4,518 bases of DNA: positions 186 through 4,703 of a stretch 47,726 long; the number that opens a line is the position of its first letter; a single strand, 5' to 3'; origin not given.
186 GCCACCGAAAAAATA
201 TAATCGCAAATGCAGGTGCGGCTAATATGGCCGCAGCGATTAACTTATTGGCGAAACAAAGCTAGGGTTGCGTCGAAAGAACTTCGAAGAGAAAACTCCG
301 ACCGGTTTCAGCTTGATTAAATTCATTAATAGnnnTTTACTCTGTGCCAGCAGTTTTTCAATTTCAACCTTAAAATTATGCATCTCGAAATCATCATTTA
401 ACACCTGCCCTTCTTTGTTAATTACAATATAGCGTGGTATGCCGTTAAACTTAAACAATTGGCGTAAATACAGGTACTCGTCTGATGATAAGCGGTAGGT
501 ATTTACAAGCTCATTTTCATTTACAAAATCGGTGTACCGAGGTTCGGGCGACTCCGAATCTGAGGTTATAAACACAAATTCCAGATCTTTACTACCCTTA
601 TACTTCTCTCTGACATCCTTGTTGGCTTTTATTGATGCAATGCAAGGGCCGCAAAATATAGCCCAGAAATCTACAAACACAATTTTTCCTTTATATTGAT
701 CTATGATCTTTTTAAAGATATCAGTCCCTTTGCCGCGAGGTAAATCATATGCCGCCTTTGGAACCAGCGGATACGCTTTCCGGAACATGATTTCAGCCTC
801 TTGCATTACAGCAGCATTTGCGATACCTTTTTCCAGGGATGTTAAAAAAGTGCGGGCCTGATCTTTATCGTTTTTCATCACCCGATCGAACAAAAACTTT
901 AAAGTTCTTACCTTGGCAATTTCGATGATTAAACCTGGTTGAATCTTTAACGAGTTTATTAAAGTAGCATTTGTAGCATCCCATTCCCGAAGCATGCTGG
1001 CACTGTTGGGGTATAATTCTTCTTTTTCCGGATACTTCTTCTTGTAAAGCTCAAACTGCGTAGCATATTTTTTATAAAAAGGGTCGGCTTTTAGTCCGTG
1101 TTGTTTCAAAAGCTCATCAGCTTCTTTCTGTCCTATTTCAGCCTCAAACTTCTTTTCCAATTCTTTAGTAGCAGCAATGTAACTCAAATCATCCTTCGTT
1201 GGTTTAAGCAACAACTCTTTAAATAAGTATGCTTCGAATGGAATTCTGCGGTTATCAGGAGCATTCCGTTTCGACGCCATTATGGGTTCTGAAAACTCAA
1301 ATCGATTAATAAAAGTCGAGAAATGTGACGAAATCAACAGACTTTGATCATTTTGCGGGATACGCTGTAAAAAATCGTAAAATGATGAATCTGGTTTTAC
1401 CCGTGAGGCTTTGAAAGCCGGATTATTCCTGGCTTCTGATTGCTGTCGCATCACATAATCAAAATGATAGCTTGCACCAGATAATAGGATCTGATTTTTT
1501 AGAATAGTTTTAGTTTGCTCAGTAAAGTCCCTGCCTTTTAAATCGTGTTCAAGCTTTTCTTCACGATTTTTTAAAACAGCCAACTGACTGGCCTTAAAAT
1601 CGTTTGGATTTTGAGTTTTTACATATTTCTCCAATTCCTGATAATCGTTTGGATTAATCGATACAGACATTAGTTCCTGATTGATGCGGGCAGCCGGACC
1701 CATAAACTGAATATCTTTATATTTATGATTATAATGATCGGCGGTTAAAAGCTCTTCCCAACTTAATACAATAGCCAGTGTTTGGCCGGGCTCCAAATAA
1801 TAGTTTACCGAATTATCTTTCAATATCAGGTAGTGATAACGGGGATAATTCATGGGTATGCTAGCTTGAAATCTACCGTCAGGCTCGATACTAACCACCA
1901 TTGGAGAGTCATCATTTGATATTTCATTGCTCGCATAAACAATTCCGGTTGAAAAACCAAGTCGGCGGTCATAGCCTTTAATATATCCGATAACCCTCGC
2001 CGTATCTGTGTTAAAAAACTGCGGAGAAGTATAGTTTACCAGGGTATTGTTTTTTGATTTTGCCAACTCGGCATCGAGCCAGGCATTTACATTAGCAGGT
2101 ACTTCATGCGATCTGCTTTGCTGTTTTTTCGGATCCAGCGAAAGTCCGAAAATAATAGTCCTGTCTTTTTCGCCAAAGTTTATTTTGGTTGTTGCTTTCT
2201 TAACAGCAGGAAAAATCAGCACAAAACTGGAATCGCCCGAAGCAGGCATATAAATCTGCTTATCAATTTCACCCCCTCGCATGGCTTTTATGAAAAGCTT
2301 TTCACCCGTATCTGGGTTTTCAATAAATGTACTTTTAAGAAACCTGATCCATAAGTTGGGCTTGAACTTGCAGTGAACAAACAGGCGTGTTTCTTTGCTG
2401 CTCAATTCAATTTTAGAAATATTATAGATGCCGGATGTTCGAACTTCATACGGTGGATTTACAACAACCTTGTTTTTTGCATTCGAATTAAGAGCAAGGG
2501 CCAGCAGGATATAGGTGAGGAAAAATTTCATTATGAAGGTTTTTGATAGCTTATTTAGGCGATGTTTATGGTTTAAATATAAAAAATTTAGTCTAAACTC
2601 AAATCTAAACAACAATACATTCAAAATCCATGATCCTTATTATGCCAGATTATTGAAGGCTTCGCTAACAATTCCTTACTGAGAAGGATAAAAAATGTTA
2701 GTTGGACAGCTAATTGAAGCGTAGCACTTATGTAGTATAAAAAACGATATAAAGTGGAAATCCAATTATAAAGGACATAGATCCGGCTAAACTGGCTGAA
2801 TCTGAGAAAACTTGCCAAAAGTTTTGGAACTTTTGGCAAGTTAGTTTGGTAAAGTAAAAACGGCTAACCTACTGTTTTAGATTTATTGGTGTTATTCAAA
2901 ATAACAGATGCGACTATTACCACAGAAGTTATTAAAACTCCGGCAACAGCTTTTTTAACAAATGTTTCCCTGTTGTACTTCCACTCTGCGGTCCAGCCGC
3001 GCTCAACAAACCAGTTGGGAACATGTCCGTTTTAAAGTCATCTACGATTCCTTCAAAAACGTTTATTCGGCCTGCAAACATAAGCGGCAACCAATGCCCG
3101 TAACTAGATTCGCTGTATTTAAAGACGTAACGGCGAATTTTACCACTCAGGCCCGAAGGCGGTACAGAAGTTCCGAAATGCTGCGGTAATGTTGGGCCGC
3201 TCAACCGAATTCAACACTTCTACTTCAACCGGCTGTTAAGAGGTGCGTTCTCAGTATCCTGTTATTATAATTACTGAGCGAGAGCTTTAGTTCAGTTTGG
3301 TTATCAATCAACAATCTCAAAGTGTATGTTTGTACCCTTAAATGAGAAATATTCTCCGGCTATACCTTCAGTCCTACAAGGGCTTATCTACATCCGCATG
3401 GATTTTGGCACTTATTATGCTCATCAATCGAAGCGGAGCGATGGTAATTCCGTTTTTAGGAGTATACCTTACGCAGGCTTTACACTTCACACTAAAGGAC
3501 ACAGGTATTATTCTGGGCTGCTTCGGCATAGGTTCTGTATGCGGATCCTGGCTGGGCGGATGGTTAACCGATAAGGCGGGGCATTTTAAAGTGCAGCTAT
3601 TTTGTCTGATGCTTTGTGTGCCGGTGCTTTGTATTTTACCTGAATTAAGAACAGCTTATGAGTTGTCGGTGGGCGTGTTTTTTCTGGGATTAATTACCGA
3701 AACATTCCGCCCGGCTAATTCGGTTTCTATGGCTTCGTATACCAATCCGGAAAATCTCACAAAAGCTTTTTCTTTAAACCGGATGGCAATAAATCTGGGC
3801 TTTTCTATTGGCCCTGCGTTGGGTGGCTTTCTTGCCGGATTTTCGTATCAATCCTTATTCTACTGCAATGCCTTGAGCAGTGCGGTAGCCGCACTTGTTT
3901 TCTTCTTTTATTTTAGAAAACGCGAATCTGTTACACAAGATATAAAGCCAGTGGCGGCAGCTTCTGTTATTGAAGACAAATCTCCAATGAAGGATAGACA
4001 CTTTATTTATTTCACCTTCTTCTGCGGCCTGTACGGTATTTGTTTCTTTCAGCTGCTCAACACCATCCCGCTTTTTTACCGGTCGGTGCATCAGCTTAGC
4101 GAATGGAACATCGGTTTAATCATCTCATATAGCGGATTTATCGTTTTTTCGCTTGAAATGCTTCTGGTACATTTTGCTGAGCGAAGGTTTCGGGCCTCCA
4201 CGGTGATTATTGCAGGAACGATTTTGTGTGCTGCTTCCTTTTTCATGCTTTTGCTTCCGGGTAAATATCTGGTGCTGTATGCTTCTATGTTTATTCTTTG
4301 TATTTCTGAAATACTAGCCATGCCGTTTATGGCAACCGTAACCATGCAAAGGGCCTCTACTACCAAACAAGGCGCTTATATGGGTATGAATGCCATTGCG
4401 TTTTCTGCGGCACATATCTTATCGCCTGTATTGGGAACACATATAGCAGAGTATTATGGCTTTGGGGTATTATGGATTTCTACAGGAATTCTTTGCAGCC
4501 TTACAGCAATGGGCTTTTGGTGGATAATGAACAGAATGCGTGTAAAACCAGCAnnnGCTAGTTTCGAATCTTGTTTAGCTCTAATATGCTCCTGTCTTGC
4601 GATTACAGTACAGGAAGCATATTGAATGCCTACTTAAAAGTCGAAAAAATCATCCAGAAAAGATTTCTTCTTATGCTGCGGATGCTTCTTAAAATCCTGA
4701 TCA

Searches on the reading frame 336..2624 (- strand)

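Call 28: search_protein_families(library=pfam, proteins=[window:336-2624:-], max_evalue=0.001)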
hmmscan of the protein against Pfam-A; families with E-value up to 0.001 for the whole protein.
window:336-2624:- (763 aa): 3 families
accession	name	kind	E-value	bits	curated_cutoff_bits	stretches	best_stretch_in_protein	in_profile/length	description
PF13905.12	Thioredoxin_8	-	4.6e-12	46.5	27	1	646-741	1-94/94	Thioredoxin-like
PF08534.16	Redoxin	-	2.2e-10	40.9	26.6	1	642-743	24-130/148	Redoxin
PF00085.26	Thioredoxin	-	0.00019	21.8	23.5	0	636-689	9-59/103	Thioredoxin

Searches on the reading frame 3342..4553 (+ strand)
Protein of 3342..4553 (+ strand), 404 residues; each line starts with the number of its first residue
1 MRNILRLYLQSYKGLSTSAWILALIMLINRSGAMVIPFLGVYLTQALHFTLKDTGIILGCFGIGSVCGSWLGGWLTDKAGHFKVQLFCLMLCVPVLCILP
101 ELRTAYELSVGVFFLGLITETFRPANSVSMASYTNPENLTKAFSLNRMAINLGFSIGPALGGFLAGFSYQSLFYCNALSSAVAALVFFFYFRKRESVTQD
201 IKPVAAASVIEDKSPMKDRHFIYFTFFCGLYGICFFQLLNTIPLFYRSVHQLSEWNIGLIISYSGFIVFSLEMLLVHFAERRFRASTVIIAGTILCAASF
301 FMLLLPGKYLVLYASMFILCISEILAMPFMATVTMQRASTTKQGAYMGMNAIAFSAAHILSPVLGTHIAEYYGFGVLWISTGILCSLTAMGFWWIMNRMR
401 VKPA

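Call 28: search_protein_families(library=pfam, proteins=[window:3342-4553:+], max_evalue=0.001)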
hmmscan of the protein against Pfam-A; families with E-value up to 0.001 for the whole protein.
window:3342-4553:+ (404 aa): 2 families
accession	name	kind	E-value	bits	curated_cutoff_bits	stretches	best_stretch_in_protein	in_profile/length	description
PF07690.21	MFS_1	-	7.1e-43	147.3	33.4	1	23-362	5-347/347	Major Facilitator Superfamily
PF05977.19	MFS_3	-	2e-05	23.7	27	1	93-312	88-310/524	Transmembrane secretion effector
